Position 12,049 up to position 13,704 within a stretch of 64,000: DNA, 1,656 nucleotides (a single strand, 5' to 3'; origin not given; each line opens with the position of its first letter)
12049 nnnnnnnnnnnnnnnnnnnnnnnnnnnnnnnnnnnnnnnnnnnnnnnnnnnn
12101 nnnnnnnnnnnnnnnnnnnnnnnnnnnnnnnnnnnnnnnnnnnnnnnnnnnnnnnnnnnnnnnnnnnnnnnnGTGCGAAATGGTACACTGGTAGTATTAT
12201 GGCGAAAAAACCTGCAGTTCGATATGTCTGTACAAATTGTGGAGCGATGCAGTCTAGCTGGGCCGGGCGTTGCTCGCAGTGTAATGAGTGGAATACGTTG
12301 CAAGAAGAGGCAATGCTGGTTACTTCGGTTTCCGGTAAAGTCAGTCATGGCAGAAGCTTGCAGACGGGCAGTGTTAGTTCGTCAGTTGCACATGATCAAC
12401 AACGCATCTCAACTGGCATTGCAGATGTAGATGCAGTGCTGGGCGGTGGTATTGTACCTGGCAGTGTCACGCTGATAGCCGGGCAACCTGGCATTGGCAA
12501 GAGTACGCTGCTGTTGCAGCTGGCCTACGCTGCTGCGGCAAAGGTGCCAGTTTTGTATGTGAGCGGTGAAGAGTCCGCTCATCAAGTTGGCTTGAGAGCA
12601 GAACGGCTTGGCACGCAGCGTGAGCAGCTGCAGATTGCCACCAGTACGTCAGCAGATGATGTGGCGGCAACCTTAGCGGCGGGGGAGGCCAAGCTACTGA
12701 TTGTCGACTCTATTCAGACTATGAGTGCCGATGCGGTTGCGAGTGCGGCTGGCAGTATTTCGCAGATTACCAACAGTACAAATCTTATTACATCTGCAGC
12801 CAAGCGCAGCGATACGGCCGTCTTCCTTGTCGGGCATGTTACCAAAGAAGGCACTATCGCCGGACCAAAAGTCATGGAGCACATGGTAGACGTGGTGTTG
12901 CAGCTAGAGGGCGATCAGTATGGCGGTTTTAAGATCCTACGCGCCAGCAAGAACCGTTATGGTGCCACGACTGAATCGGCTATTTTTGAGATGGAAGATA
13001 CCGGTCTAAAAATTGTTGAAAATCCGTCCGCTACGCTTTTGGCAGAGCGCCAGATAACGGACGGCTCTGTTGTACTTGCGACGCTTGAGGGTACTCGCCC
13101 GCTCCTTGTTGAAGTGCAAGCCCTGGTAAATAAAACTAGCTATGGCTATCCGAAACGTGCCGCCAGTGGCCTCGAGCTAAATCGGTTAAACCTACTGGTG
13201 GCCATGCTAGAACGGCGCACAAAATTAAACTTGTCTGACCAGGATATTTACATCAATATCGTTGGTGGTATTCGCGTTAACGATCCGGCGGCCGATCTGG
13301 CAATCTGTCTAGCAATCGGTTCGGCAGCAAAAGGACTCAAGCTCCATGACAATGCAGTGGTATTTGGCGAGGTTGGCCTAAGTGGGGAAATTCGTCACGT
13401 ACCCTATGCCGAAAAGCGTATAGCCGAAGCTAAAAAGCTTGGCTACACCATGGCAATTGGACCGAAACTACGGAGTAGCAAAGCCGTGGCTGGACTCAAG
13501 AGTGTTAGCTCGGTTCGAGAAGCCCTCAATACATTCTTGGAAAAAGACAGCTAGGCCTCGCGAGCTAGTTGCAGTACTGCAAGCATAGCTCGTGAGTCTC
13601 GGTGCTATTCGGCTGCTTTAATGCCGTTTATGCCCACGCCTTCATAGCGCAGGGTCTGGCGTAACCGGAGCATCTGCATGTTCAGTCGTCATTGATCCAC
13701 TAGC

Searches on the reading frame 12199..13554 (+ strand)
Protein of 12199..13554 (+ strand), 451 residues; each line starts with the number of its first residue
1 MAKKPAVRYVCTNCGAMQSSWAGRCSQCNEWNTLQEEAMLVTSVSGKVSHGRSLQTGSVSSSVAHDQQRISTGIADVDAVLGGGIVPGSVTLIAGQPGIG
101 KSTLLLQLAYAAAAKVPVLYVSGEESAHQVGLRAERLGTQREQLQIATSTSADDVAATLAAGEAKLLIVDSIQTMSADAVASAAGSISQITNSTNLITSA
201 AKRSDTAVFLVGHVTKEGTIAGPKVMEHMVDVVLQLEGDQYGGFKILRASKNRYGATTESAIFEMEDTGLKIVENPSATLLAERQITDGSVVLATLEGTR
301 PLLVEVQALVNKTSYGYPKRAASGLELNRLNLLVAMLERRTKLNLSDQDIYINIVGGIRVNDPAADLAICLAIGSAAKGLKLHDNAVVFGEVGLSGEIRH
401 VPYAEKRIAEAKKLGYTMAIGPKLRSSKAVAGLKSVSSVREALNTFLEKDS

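Call 10: search_protein_families(library=ncbifam, proteins=[window:12199-13554:+])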
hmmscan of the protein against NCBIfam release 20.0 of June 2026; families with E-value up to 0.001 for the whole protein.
window:12199-13554:+ (451 aa): 25 families
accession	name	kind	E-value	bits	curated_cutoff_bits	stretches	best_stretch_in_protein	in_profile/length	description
TIGR00416.1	sms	equivalog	2.9e-152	507.6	403.05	1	1-434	1-443/454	DNA repair protein RadA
TIGR03881.1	KaiC_arch_4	hypoth_equivalog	2.7e-13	50.1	247.8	1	68-193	1-111/231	KaiC domain-containing protein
TIGR02902.1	spore_lonB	equivalog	5.6e-13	48.3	723.3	1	331-436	410-515/531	ATP-dependent protease LonB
NF006799.0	PRK09302.1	equivalog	7.1e-12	44.6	408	1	61-193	246-378/515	circadian clock protein KaiC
TIGR02903.1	spore_lon_C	equivalog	5.7e-11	41.6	678.8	1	335-434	498-597/615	Lon family ATP-dependent protease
NF006861.0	PRK09361.1-1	equivalog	6.4e-11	42.2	278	1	67-275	2-232/235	DNA repair and recombination protein RadB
TIGR03600.1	phage_DnaB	exception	9.6e-11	41.3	498.65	1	67-152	174-262/421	phage replicative helicase, DnaB family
TIGR02237.1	recomb_radB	equivalog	5.3e-10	39.5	172.4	1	77-270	1-209/210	DNA repair and recombination protein RadB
TIGR03877.1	thermo_KaiC_1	hypoth_equivalog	4.4e-09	36.2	307.25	1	68-137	2-72/238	KaiC domain-containing protein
NF004723.0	PRK06067.1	subfamily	4.4e-07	29.7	194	1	65-130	11-77/243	flagellar accessory protein FlaH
TIGR00665.1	DnaB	equivalog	7.3e-07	28.4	385.25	1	67-136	175-245/435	replicative DNA helicase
NF005852.0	PRK07773.1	equivalog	1.9e-06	26.5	780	1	67-133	197-264/886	replicative DNA helicase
TIGR02236.1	recomb_radA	equivalog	2.4e-06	27.2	361.15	1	55-110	63-118/311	DNA repair and recombination protein RadA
NF003301.0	PRK04301.1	equivalog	6.3e-06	25.6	259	1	56-110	69-123/316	DNA repair and recombination protein RadA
NF052589.1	ArlH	equivalog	8.3e-06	25.7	215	1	76-127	8-60/229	archaellum protein ArlH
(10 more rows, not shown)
